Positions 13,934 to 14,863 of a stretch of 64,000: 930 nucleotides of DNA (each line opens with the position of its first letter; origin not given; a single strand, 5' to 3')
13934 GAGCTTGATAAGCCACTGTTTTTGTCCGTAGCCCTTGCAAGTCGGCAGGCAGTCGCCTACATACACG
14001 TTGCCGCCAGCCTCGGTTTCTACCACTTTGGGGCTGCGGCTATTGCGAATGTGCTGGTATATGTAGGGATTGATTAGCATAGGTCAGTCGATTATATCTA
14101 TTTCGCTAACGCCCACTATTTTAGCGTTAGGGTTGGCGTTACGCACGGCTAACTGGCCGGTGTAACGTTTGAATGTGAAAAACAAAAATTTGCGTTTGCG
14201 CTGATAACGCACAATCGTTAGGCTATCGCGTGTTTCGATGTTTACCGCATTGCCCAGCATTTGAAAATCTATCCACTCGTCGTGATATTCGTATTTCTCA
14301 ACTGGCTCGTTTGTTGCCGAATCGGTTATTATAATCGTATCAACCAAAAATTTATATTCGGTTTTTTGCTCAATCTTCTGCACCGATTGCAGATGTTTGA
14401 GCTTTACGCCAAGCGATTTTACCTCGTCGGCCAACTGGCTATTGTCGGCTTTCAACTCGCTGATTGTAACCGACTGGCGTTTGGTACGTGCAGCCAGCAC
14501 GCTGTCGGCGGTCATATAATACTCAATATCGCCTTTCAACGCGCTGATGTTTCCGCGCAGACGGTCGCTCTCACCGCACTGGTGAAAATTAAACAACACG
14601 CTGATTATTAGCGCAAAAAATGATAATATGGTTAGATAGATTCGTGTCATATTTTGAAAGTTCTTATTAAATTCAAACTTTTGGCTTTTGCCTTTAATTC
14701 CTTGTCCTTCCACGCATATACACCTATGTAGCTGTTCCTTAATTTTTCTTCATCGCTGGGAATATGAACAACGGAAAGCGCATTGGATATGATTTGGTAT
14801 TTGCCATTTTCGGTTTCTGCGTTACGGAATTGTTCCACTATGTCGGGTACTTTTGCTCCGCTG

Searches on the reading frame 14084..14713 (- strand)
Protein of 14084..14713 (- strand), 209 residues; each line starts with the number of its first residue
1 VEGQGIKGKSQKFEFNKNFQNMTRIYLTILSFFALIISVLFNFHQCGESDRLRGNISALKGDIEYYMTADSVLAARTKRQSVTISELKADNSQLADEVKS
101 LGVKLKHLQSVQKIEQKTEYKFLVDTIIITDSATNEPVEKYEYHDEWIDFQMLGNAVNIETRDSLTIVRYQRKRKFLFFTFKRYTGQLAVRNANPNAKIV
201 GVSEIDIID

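Call 8: search_protein_families(library=phrogs, proteins=[window:14084-14713:-], max_evalue=0.01)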
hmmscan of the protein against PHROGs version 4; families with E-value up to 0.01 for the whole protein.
window:14084-14713:- (209 aa): 1 family
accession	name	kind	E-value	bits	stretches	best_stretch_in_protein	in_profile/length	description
phrog_14010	-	unknown function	2.1e-25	90.5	1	29-208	6-196/197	-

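Call 45: find_related_loci(query=window:14084-14650:-, collection=viral_contigs, flank=5000)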
Query window:14084-14650:- (188 aa) in viral_contigs; peptide patterns used: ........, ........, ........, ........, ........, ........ (x = any residue, [..] = any of these).
4 stretches matched a pattern, but none encodes a relative of the query by tblastn (E <= 1e-3).
